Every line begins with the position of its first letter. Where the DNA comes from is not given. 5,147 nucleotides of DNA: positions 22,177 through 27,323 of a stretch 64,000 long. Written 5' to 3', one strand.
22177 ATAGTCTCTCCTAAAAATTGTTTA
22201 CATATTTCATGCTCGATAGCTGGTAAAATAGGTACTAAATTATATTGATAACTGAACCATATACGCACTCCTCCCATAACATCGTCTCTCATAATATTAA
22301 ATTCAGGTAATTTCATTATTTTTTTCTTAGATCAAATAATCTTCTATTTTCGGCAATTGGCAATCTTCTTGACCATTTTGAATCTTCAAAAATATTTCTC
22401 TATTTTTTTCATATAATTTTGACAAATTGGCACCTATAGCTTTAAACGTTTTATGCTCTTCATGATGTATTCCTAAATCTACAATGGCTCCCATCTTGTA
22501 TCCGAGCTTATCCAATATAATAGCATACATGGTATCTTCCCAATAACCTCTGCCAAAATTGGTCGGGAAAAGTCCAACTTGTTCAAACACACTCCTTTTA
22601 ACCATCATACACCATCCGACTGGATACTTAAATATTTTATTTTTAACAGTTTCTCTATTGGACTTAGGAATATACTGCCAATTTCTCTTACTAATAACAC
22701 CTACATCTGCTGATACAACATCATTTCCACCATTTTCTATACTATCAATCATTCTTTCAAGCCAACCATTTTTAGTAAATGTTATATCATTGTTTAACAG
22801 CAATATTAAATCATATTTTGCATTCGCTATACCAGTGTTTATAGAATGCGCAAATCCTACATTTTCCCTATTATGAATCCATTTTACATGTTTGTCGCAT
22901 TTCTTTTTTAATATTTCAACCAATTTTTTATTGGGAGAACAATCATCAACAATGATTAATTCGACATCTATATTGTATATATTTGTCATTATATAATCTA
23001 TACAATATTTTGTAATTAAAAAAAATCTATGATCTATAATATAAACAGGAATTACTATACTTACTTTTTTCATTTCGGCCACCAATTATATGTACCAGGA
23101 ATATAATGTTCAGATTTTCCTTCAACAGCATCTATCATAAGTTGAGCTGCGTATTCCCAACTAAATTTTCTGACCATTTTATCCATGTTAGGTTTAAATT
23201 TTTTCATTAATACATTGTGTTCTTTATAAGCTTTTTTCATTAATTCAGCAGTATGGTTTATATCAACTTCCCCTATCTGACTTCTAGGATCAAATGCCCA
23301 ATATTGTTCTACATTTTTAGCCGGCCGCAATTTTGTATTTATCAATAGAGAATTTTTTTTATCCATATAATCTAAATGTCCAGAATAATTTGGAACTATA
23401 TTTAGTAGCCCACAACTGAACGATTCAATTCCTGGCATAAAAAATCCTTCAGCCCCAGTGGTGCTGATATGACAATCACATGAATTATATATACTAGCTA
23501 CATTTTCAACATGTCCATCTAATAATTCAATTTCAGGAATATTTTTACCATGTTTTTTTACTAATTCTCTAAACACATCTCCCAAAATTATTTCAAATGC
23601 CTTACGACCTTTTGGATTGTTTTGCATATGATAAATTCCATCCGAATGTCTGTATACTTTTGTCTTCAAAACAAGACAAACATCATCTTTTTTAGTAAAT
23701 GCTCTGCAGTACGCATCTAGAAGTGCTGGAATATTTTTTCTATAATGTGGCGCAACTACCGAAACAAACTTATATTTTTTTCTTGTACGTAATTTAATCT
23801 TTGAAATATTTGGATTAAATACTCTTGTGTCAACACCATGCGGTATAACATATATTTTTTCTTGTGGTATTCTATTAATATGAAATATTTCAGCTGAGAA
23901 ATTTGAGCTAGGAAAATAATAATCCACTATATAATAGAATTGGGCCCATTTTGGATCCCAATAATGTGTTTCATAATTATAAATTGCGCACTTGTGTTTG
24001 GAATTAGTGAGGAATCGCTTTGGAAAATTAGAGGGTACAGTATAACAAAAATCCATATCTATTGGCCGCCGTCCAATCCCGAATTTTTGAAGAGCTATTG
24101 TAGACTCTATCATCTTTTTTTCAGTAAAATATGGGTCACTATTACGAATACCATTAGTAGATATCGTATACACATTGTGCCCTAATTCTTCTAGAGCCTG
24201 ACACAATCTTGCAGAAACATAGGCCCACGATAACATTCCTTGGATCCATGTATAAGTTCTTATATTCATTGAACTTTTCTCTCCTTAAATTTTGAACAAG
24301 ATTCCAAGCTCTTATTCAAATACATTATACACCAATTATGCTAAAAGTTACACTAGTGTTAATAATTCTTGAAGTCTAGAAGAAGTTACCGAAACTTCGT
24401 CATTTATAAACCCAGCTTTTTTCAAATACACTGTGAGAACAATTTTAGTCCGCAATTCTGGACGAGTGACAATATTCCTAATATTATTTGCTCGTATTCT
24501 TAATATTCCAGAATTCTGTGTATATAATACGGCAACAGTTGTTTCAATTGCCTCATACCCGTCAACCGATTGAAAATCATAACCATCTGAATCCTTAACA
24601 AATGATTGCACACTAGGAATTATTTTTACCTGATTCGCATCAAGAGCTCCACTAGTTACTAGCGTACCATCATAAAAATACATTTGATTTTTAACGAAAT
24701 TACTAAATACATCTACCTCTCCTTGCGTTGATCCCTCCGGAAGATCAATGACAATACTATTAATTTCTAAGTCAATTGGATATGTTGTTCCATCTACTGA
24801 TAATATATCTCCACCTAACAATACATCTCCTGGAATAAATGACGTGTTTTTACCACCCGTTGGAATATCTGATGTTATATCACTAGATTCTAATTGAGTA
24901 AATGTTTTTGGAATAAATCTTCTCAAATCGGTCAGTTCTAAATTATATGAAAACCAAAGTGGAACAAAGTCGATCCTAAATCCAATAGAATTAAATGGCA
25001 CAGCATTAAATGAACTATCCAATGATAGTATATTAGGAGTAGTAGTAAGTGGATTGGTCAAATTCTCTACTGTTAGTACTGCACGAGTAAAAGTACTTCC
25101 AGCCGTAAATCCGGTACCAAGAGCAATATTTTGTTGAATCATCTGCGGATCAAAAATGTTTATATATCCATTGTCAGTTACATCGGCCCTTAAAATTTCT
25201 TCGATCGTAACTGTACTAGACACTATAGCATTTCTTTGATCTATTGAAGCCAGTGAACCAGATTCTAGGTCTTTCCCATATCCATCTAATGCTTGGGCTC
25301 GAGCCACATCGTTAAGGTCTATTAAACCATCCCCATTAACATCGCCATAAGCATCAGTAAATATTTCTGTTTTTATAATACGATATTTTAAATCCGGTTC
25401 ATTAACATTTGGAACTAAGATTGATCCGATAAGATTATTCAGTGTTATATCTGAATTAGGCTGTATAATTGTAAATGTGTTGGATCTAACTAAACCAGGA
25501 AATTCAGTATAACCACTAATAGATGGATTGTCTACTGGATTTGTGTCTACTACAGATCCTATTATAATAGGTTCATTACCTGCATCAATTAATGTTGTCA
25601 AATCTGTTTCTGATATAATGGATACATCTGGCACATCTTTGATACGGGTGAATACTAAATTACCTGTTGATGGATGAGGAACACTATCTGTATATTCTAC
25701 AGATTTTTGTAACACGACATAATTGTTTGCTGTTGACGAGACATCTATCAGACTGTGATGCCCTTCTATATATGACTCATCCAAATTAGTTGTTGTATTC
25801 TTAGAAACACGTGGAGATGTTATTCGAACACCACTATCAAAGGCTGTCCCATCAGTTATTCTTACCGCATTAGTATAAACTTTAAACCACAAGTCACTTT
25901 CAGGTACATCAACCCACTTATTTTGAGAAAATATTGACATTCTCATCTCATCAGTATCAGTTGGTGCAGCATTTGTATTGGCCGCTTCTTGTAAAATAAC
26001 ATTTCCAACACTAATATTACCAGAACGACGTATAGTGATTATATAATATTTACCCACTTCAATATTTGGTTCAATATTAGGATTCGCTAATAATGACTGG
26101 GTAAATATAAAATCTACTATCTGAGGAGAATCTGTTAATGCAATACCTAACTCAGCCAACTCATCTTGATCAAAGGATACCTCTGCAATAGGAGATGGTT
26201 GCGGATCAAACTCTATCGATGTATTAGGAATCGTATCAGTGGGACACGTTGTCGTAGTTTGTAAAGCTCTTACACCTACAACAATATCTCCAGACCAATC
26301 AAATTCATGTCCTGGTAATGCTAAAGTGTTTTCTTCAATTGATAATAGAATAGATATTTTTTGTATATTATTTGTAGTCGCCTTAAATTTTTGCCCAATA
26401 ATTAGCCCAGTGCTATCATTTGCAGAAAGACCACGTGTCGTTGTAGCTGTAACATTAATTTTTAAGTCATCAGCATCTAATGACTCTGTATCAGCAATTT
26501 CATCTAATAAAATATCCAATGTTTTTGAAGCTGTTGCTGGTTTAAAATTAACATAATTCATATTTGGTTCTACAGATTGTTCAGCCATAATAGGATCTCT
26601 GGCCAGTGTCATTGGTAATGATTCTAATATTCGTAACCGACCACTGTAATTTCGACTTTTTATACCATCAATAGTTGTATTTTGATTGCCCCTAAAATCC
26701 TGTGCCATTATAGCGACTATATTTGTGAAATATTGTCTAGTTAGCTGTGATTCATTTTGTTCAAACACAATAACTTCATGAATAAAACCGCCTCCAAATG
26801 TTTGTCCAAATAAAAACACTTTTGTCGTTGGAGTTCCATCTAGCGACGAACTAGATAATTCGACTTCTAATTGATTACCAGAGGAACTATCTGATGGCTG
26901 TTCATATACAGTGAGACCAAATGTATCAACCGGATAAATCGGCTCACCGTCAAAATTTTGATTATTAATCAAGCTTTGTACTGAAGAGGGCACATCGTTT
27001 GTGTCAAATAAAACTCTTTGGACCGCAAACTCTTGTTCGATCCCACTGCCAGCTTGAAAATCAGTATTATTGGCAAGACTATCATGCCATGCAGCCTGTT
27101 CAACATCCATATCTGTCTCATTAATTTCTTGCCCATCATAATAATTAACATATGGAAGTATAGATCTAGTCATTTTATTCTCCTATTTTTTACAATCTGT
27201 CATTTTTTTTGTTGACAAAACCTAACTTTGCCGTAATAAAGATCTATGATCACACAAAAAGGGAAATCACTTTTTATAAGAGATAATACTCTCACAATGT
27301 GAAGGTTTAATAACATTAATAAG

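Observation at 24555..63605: DGY tripeptide strongly enriched in five virion proteins: candidate tyrosine glycosylation sequon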

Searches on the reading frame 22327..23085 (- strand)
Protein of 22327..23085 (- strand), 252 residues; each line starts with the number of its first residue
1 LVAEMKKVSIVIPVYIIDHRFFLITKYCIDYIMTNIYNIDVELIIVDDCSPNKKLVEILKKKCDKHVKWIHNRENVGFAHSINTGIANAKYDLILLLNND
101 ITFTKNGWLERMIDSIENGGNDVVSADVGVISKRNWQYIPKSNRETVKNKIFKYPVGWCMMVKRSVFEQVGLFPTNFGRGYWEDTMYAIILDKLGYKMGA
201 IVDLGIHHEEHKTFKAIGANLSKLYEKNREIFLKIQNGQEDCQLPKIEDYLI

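Call 10: search_protein_families(library=pfam, proteins=[window:22327-23085:-], max_evalue=0.001)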
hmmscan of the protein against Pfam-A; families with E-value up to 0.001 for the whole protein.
window:22327-23085:- (252 aa): 5 families
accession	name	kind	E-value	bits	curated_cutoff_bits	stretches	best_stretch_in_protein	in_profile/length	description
PF00535.33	Glycos_transf_2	-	1.1e-23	84.4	23.3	1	10-170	2-167/168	Glycosyl transferase family 2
PF10111.15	Glyco_tranf_2_2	-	6.9e-06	26.2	27.3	1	9-114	1-104/276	Glycosyltransferase like family 2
PF13506.12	Glyco_transf_21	-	7.6e-05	22.7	21.7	1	82-202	22-148/174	Glycosyl transferase family 21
PF13641.12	Glyco_tranf_2_3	-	0.00015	22.3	27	0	8-100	3-96/230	Glycosyltransferase like family 2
PF12804.13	NTP_transf_3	-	0.00022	21.9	27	1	53-126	49-121/160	MobA-like NTP transferase domain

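Call 51: search_solved_structures(query=window:22327-23085:-, max_evalue=0.01)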
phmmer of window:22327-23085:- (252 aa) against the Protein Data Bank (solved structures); distinct sequences matched with E-value up to 0.01: 6.
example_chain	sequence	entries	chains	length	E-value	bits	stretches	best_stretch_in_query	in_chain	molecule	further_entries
5hea_A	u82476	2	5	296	2.3e-05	27.1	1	7-129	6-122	Putative glycosyltransferase (GalT1)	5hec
5mlz_A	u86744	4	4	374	0.00014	24.5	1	5-141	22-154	Dolichol monophosphate mannose synthase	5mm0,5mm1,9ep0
8vh7_A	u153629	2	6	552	0.0042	19.7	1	5-174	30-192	Heparosan synthase B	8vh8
8viw_A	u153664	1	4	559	0.0043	19.7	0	5-174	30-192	Heparosan synthase B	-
3bcv_A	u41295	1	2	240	0.0043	19.7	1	5-100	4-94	Putative glycosyltransferase protein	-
6p61_A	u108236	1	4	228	0.006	19.2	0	27-100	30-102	Glycosyltransferase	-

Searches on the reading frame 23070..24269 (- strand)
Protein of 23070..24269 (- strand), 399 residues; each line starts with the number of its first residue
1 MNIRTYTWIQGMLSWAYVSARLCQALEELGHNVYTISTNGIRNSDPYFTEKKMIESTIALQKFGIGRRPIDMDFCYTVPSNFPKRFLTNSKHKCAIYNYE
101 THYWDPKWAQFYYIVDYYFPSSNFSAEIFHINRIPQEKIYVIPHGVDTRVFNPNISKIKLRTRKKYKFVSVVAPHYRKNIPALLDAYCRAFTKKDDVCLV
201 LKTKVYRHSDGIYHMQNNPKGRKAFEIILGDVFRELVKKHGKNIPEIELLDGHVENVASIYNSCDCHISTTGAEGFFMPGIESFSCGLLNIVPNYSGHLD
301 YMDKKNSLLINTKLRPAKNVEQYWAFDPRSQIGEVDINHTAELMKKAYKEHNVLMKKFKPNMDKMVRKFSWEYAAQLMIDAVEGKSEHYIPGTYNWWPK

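Call 10: search_protein_families(library=pfam, proteins=[window:23070-24269:-], max_evalue=0.001)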
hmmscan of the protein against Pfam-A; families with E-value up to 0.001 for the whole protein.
window:23070-24269:- (399 aa): 3 families
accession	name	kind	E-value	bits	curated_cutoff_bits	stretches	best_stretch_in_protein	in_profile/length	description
PF13439.12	Glyco_transf_4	-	2.1e-05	25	28.5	0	104-149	120-169/170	Glycosyltransferase Family 4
PF13692.12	Glyco_trans_1_4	-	0.0002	22.1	27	1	235-312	48-126/142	Glycosyl transferases group 1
PF00534.26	Glycos_transf_1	-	0.00061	19.8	26.4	0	253-306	80-135/172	Glycosyl transferases group 1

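Call 50: search_solved_structures(query=window:23070-24269:-, max_evalue=0.01)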
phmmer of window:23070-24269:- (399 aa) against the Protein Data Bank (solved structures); distinct sequences matched with E-value up to 0.01: 0.

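Call 71: predict_structure(alignment_id=A4)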
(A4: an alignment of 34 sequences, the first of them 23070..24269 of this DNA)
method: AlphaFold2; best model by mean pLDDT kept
length: 399 residues; sequences in the alignment: 34
mean_pLDDT: 95.0   pTM: 0.92
mean pLDDT of the five models: 95.0, 94.9, 94.1, 93.9, 93.8
residues with pLDDT >= 90: 360; 70-90: 34; 50-70: 5; < 50: 0
segments of 3 or more residues with pLDDT < 50: none
pLDDT, mean of each block of 10 residues (from residue 1): 95 89 98 95 89 95 92 96 95 95 89 96 95 96 96 98 98 96 99 98 95 91 94 97 97 94 99 95 98 96 98 95 91 97 99 99 98 98 97 72
secondary structure, 60 per line:
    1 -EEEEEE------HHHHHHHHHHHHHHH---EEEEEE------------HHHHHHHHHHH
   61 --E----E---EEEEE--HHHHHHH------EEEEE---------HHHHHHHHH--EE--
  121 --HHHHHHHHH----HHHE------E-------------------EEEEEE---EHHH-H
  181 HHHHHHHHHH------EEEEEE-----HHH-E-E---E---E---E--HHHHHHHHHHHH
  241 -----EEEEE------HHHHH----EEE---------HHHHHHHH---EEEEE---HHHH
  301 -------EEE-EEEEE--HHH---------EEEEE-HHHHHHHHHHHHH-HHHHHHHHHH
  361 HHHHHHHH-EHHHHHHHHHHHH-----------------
elements in order: E2-7 H14-28 E32-37 H50-60 E72-76 H79-85 E92-96 H106-114 H123-131 E166-171 H180-190 E197-202 H229-240 E246-250 H257-261 E266-268 H278-285 E289-293 H297-300 E308-310 E312-316 E331-335 H337-349 H351-368 H371-382

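Call 74: fold_search(model_id=the predicted structure, library=pdb)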
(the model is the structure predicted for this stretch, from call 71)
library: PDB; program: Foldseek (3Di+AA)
matches with E <= 10: 500; with E <= 0.001: 500
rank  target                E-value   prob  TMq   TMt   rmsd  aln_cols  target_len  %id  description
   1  3fro_A                2.0e-15  1.00  0.67  0.61   6.5       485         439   14  Crystal structure of Pyrococcus abyssi glycogen synthase with open and closed conformations (released 2010-01-12)
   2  3l01_A                1.1e-14  1.00  0.64  0.60   7.0       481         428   14  Crystal structure of monomeric glycogen synthase from Pyrococcus abyssi (released 2010-12-29)
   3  8dqd                  2.0e-14  1.00  0.59  0.63   7.7       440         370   14  Structure of the Campylobacter concisus glycosyltransferase PglA (released 2024-01-17)
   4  8dvw                  3.1e-14  1.00  0.58  0.63   6.8       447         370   13  Structure of the Campylobacter concisus glycosyltransferase PglA R203Q (released 2024-01-17)
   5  8dvz                  3.9e-14  1.00  0.63  0.67   7.4       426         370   15  Structure of the Campylobacter concisus glycosyltransferase PglA R282V variant (released 2024-01-17)
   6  6tvp_B                4.2e-14  1.00  0.63  0.64   7.3       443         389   11  Structure of Mycobacterium smegmatis alpha-maltose-1-phosphate synthase GlgM (released 2020-04-22)
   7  7qsg_B                6.2e-14  1.00  0.60  0.77   6.4       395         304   17  Methylmannose polysaccharide mannosyltransferase from M. hassiacum (released 2023-01-25)
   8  6tvp_A                6.6e-14  1.00  0.64  0.66   7.2       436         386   11  Structure of Mycobacterium smegmatis alpha-maltose-1-phosphate synthase GlgM (released 2020-04-22)
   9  2bis_A                1.3e-13  1.00  0.64  0.59   6.8       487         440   14  Structure of glycogen synthase from Pyrococcus abyssi (released 2005-11-28)
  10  7qsg_A                1.5e-13  1.00  0.60  0.62   6.8       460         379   14  Methylmannose polysaccharide mannosyltransferase from M. hassiacum (released 2023-01-25)
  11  3oy2_A                2.1e-13  1.00  0.68  0.69   6.0       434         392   14  Crystal structure of a putative glycosyltransferase from Paramecium bursaria Chlorella virus NY2A (released 2010-11-17)
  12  3mbo_D                2.6e-13  1.00  0.63  0.68   6.3       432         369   12  Crystal Structure of the Glycosyltransferase BaBshA bound with UDP and L-malate (released 2010-09-29)
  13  8vrf_B                3.6e-13  1.00  0.62  0.55   7.6       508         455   13  Sucrose-phosphate synthase-like protein from Leishmania major (released 2025-08-13)
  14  2r60                  3.8e-13  1.00  0.53  0.47   8.8       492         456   14  Structure of apo Sucrose Phosphate Synthase (SPS) of Halothermothrix orenii (released 2008-06-10)
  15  7mi0                  5.1e-13  1.00  0.64  0.67   6.4       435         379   15  Crystal Structure of Glycosyltransferase from Rickettsia africae ESF-5 (released 2021-04-28)
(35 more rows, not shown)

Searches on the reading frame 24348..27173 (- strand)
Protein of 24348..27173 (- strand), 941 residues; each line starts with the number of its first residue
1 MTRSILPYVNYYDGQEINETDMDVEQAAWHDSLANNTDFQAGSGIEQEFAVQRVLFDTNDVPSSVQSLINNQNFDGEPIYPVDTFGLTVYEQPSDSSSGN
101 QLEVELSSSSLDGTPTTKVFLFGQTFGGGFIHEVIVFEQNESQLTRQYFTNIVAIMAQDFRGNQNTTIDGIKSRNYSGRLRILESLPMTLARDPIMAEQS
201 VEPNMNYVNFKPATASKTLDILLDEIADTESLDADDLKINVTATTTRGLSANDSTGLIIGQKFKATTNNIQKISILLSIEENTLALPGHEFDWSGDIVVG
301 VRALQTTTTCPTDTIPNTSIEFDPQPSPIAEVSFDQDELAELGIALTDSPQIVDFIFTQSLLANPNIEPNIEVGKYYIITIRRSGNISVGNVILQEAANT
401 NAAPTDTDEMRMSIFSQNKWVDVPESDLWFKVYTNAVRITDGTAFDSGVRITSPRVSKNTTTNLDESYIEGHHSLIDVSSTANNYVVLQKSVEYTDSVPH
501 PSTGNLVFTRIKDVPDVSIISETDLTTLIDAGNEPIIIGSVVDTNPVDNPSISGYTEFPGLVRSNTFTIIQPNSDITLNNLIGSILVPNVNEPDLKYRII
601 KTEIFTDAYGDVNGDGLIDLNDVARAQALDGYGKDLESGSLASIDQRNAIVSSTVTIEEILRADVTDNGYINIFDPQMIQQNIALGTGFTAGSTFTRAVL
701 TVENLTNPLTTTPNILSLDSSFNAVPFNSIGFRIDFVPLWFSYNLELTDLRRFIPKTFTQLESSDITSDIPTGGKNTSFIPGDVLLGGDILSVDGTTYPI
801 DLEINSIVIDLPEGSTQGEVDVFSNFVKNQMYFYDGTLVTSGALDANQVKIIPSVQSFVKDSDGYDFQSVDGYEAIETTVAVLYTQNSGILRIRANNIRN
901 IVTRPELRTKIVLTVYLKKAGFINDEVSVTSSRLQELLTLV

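Call 6: search_protein_families(library=pfam, proteins=[window:24348-27173:-], max_evalue=0.01)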
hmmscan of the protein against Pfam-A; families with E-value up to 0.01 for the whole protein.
window:24348-27173:- (941 aa): 1 family
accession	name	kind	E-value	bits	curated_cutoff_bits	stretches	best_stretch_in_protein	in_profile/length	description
PF00404.24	Dockerin_1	-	0.0041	17.7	22.9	0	609-683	1-56/57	Dockerin type I domain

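Call 8: search_protein_families(library=phrogs, proteins=[window:24348-27173:-], max_evalue=0.001)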
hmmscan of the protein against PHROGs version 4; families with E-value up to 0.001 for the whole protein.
window:24348-27173:- (941 aa): 0 families
